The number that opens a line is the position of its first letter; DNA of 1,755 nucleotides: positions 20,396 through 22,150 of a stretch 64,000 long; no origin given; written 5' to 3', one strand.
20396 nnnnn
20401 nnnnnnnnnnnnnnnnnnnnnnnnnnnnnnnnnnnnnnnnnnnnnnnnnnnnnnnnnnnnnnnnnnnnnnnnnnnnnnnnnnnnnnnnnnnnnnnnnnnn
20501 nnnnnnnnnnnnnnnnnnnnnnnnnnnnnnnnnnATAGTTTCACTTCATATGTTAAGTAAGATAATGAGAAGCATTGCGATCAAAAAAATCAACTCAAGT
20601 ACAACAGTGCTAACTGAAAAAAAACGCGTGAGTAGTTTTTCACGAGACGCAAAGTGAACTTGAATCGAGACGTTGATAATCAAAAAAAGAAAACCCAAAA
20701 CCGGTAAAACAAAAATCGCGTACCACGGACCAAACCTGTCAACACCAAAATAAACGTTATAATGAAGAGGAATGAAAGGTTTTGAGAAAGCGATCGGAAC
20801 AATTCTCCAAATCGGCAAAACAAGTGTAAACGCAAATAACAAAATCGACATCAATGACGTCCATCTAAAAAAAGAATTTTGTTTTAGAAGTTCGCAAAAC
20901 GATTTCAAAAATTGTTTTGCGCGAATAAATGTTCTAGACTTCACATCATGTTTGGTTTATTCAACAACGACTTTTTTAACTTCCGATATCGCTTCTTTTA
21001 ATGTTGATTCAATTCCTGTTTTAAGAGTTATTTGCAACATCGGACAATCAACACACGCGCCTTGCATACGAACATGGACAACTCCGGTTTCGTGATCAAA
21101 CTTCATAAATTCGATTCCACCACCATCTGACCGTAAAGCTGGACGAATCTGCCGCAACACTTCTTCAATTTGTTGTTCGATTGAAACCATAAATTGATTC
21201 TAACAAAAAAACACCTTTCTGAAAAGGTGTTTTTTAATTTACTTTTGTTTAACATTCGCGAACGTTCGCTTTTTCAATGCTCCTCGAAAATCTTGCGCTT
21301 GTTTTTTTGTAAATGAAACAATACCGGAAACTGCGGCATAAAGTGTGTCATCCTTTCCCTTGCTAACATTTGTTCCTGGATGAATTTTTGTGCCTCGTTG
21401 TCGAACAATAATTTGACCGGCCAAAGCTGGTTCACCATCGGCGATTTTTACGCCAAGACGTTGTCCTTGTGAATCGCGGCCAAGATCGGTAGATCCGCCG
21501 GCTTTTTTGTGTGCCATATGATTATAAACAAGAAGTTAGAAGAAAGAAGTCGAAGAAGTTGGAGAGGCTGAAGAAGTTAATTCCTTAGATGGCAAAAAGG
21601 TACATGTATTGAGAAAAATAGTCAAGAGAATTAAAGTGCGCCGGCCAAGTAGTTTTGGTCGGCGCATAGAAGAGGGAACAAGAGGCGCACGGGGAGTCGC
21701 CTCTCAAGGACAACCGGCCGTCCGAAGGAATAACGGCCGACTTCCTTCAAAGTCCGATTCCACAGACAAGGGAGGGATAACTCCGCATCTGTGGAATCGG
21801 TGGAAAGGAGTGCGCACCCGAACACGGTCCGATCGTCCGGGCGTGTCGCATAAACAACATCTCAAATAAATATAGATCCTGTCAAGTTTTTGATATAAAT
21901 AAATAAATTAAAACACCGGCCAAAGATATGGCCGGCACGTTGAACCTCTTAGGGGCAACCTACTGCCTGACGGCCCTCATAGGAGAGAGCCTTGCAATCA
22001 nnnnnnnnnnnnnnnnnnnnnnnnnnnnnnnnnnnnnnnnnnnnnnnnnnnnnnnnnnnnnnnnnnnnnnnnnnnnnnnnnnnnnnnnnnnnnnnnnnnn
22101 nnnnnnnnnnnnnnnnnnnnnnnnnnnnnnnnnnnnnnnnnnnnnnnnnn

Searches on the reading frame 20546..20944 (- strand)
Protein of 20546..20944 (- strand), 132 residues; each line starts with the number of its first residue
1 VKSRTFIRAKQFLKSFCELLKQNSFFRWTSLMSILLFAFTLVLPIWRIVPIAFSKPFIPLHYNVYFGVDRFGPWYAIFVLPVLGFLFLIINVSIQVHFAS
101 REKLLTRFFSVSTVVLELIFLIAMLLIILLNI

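Call 30: find_homologous_proteins(query=window:20546-20944:-)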
Query window:20546-20944:- (132 aa): 92 proteins with E <= 0.001 among 225 candidates.
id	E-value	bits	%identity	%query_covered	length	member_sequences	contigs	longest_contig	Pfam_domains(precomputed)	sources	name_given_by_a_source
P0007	1.4e-75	270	100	100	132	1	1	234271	-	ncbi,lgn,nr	ncbi:hypothetical protein HYV69_03055 [Candidatus Uhrbacteria bacterium]|nr:hypothetical protein [Ca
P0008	2.7e-64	234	85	98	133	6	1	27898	-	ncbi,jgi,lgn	jgi:hypothetical protein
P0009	2.2e-58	214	78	98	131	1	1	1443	-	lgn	-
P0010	9.7e-54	199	76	87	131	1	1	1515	-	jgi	jgi:hypothetical protein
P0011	4.3e-53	197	100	77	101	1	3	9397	-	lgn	-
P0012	1.0e-52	196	74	98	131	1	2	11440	-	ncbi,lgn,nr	ncbi:hypothetical protein HY771_03680 [Candidatus Uhrbacteria bacterium]|nr:hypothetical protein [Ca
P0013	8.3e-49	183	68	98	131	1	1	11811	-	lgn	-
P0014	2.3e-45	172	63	98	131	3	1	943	-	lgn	-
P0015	1.3e-43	167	58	98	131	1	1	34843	-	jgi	jgi:hypothetical protein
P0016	1.6e-43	166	61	98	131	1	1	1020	-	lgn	-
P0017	2.9e-43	165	59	89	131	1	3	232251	-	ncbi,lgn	-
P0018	3.2e-43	165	62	98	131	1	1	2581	-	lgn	-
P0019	1.0e-42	164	60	98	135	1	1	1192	-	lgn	-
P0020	1.0e-40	157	62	98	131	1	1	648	-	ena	-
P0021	1.2e-40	157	61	93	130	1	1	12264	-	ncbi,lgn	-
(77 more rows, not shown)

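Call 31: search_protein_families(library=pfam, proteins=[window:20546-20944:-], max_evalue=1)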
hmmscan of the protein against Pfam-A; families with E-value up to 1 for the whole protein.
window:20546-20944:- (132 aa): 1 family
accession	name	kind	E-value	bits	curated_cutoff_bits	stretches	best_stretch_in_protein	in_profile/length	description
PF07853.16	DUF1648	-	0.00063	19.8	28.7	1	58-84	21-48/49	Domain of unknown function (DUF1648)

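Call 32: find_encoding_contigs(protein=P0012, flank=4500, max_places=3)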
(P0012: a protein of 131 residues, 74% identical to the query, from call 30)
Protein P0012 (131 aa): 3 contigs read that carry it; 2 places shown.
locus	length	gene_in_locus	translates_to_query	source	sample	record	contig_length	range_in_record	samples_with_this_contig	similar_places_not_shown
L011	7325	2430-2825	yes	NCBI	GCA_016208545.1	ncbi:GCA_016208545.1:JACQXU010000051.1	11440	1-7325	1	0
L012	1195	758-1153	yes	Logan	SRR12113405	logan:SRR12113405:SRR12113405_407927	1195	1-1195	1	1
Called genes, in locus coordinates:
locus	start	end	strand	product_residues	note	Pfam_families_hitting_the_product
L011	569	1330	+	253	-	PF12802:MarR_2 (weak), PF13412:HTH_24 (weak)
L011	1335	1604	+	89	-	PF14213:DUF4325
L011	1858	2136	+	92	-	PF01016:Ribosomal_L27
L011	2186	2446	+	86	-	PF01106:NifU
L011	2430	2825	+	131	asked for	-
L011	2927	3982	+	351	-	PF10555:MraY_sig1 (faint), PF00953:Glycos_transf_4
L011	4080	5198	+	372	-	PF01098:FTSW_RODA_SPOVE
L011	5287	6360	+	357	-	PF03033:Glyco_transf_28, PF04101:Glyco_tran_28_C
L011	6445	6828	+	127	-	-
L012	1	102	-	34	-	?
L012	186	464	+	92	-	PF01016:Ribosomal_L27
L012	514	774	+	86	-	PF01106:NifU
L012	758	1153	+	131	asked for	-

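Call 33: find_encoding_contigs(protein=P0013, flank=4500, max_places=3)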
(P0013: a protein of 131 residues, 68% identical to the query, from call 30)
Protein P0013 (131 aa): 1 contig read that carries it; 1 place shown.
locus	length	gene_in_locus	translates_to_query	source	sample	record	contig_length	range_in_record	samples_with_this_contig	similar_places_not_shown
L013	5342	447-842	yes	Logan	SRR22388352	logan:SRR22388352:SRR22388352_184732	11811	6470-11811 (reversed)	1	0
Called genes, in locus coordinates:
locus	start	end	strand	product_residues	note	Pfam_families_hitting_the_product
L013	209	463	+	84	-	PF01106:NifU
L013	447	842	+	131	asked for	-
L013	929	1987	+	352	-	PF00953:Glycos_transf_4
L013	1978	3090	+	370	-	PF01098:FTSW_RODA_SPOVE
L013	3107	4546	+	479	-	PF03033:Glyco_transf_28, PF04101:Glyco_tran_28_C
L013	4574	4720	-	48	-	-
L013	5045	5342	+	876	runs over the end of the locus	PF00690:Cation_ATPase_N, PF00122:E1-E2_ATPase, PF00702:Hydrolase, PF13246:Cation_ATPase, PF08282:Hydrolase_3 (weak), PF00689:Cation_ATPase_C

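Call 55: find_encoding_contigs(protein=P0017, flank=5000, max_places=2)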
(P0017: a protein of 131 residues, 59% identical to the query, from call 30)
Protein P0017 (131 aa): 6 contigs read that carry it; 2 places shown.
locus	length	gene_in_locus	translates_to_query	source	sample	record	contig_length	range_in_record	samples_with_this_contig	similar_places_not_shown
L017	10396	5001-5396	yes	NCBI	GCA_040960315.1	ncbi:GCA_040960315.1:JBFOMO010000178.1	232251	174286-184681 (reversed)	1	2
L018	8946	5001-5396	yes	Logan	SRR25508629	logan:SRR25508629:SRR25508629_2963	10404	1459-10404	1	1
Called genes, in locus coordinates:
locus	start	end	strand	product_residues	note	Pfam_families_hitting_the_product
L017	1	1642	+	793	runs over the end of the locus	PF02463:SMC_N (weak), PF00664:ABC_membrane, PF00005:ABC_tran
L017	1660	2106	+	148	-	PF01281:Ribosomal_L9_N, PF03948:Ribosomal_L9_C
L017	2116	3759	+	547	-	PF01656:CbiA (weak), PF06418:CTP_synth_N, PF00117:GATase, PF07722:Peptidase_C26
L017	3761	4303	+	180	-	PF00265:TK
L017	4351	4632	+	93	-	PF01016:Ribosomal_L27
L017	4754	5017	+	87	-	PF01106:NifU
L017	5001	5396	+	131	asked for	-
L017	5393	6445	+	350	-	PF00953:Glycos_transf_4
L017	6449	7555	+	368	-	PF01098:FTSW_RODA_SPOVE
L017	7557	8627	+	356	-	PF03033:Glyco_transf_28, PF13579:Glyco_trans_4_4 (weak), PF04101:Glyco_tran_28_C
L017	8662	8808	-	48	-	-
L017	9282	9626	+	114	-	-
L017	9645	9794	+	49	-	-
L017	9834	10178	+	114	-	-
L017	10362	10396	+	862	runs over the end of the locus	PF00690:Cation_ATPase_N, PF00122:E1-E2_ATPase, PF00702:Hydrolase, PF13246:Cation_ATPase, PF08282:Hydrolase_3 (weak), PF00689:Cation_ATPase_C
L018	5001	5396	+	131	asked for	-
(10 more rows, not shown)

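Call 56: find_encoding_contigs(protein=P0015, flank=5000, max_places=2)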
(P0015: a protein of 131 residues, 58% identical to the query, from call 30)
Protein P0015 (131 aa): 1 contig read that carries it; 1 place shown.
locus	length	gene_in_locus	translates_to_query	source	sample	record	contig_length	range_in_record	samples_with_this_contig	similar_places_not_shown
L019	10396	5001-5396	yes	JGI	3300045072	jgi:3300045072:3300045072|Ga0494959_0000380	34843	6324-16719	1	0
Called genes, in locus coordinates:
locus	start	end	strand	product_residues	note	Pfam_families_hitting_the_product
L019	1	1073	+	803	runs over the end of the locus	PF00664:ABC_membrane, PF00005:ABC_tran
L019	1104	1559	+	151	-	PF01281:Ribosomal_L9_N, PF03948:Ribosomal_L9_C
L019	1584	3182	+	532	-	PF01656:CbiA (faint), PF06418:CTP_synth_N, PF00117:GATase, PF07722:Peptidase_C26 (weak)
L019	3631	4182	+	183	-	PF00265:TK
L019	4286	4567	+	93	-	PF01016:Ribosomal_L27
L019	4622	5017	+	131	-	PF01106:NifU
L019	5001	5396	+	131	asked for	-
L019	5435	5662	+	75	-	-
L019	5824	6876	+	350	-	PF00953:Glycos_transf_4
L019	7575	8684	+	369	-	PF01098:FTSW_RODA_SPOVE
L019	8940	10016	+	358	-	PF03033:Glyco_transf_28, PF04101:Glyco_tran_28_C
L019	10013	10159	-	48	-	-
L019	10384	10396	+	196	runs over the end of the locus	PF20803:PaaX_M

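Call 75: find_encoding_contigs(protein=P0009, flank=2000, max_places=3)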
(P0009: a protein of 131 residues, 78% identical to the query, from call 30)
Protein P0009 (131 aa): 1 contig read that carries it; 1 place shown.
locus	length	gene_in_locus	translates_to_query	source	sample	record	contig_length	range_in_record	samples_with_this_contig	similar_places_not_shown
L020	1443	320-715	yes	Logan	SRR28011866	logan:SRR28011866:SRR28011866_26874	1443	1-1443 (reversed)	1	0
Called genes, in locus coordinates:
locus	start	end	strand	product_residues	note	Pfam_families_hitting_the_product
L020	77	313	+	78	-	PF01106:NifU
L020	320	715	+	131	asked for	-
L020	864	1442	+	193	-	?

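Call 76: find_encoding_contigs(protein=P0010, flank=2000, max_places=3)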
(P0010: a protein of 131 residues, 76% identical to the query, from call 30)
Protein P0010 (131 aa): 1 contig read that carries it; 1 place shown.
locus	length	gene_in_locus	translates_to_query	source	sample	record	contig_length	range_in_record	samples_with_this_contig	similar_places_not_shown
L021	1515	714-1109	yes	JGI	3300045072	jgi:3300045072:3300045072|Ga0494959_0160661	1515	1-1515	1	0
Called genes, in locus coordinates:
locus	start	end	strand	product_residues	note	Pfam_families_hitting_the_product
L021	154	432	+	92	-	PF01016:Ribosomal_L27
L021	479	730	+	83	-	PF01106:NifU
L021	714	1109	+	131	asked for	-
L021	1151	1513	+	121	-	?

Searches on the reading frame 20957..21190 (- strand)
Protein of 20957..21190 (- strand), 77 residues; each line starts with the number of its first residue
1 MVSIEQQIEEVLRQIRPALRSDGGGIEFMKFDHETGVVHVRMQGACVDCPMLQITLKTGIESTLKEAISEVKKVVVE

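Call 31: search_protein_families(library=pfam, proteins=[window:20957-21190:-], max_evalue=1)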
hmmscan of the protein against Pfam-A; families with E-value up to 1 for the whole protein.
window:20957-21190:- (77 aa): 2 families
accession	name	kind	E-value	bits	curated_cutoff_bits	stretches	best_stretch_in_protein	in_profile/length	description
PF01106.22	NifU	-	1.5e-26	92.8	27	1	8-75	1-67/67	NifU-like domain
PF01883.24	FeS_assembly_P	-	0.16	12.7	23.5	0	34-74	32-71/73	Iron-sulfur cluster assembly protein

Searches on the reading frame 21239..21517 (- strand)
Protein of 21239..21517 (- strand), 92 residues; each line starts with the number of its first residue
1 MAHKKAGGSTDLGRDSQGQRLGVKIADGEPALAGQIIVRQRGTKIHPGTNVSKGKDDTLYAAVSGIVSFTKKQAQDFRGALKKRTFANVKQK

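Call 12: find_encoding_contigs(protein=window:21239-21517:-, flank=4000, max_places=10)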
Protein window:21239-21517:- (92 aa): 3 contigs read that carry it; 3 places shown.
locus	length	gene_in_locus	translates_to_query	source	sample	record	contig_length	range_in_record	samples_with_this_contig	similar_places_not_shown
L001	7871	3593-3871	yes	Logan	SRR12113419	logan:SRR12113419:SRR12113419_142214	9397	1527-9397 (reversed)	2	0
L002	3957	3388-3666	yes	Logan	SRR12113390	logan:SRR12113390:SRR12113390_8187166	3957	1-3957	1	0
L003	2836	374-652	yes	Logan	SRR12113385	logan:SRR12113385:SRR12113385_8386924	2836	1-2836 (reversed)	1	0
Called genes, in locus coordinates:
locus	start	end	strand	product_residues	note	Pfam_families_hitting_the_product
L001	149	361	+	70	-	PF04070:DUF378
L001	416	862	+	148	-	PF01281:Ribosomal_L9_N, PF03948:Ribosomal_L9_C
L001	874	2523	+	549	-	PF01656:CbiA, PF06418:CTP_synth_N, PF00117:GATase, PF07722:Peptidase_C26 (weak)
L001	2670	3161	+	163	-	-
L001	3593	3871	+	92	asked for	PF01016:Ribosomal_L27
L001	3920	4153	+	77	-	PF01106:NifU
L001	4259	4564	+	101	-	-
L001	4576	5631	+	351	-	PF10555:MraY_sig1 (faint), PF00953:Glycos_transf_4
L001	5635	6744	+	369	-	PF01098:FTSW_RODA_SPOVE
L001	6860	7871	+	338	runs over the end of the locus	PF03033:Glyco_transf_28, PF04101:Glyco_tran_28_C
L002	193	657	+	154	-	PF01281:Ribosomal_L9_N, PF03948:Ribosomal_L9_C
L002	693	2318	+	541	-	PF01656:CbiA, PF06418:CTP_synth_N, PF00117:GATase, PF07722:Peptidase_C26 (weak)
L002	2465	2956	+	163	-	-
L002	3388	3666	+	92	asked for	PF01016:Ribosomal_L27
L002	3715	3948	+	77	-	PF01106:NifU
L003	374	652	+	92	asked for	PF01016:Ribosomal_L27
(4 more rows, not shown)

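Call 31: search_protein_families(library=pfam, proteins=[window:21239-21517:-], max_evalue=1)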
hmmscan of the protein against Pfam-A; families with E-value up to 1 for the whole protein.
window:21239-21517:- (92 aa): 1 family
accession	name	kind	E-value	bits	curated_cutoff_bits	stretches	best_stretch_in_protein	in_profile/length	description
PF01016.24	Ribosomal_L27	-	1.6e-32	111.8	20.5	1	2-75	1-74/79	Ribosomal L27 protein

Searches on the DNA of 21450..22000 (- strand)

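Call 6: search_rna_families(source=window, start=21450, end=22000, threshold=evalue, max_evalue=10, show_alignments=5)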
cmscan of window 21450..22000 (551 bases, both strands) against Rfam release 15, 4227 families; matches with E-value up to 10: 5.
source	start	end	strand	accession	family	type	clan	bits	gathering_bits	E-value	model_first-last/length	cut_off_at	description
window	21511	21595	+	RF01291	SNORD97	Gene; snRNA; snoRNA; CD-box;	-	15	45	7.3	1-142/142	no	Small nucleolar RNA SNORD97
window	21751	21803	-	RF03651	mir-2070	Gene; miRNA;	-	13.6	95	9.3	1-71/71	no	mir-2070 microRNA precursor family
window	21517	21573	+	RF01306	sR52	Gene; snRNA; snoRNA; CD-box;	-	12.3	50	5.8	1-60/60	no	Small nucleolar RNA sR52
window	21717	21759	+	RF00277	SNORD49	Gene; snRNA; snoRNA; CD-box;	CL00062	12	37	3.4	29-71/71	no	Small nucleolar RNA SNORD49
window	21957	21992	-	RF02145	MEG8_1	Gene; lncRNA;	-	11.2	70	4.5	59-97/97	no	Maternally expressed 8 exon 1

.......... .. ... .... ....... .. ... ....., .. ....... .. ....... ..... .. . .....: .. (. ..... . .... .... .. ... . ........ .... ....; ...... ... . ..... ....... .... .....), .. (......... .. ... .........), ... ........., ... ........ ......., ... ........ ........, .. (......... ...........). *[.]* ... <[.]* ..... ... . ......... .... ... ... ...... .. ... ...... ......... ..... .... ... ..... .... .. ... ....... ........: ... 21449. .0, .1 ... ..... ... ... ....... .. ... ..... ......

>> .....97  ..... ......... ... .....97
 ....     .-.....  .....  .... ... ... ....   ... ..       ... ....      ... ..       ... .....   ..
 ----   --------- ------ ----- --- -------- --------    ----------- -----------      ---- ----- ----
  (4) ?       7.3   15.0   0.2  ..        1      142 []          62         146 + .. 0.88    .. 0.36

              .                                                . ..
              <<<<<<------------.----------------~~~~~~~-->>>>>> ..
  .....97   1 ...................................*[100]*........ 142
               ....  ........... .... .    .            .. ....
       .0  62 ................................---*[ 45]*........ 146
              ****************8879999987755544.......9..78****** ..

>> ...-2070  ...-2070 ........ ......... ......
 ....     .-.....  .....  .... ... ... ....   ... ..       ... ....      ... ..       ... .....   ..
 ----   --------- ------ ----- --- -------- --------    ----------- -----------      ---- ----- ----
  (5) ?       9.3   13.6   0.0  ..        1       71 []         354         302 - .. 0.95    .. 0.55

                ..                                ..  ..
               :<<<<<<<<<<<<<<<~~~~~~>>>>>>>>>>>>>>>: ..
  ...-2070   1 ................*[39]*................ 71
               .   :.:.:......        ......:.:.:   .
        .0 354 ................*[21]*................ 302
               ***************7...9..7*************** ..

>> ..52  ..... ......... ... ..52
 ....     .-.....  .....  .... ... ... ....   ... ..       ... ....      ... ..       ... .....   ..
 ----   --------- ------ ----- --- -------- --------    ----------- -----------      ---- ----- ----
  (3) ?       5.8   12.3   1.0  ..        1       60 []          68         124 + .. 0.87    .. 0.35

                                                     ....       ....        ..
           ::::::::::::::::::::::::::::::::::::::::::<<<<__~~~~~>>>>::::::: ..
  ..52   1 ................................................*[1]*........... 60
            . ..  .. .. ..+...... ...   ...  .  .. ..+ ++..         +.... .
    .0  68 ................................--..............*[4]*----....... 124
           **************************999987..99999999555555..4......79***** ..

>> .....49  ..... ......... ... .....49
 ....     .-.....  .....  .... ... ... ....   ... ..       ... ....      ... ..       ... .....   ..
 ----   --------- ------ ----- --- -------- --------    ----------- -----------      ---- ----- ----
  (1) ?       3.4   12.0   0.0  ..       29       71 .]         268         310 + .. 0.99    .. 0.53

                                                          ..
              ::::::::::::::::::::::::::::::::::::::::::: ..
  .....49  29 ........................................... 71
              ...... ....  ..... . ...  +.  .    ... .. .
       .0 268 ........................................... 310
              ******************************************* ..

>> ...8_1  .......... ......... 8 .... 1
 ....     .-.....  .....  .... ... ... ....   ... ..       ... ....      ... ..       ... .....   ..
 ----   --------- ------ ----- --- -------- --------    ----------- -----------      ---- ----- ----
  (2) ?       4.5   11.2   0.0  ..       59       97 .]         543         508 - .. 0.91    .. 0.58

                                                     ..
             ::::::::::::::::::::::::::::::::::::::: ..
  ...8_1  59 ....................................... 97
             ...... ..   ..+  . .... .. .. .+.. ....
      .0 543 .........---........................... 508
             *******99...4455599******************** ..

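Call 81: search_dna_similar(query=window:21700-21912:-, collection=phages, mode=distant, max_evalue=0.01, max_rows=5)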
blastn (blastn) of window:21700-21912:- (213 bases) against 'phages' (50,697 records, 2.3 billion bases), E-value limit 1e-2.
No match.

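Call 82: search_dna_similar(query=window:21700-21912:-, collection=plasmids, mode=distant, max_evalue=0.01, max_rows=5)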
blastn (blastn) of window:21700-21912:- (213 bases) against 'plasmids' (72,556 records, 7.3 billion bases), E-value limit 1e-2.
No match.
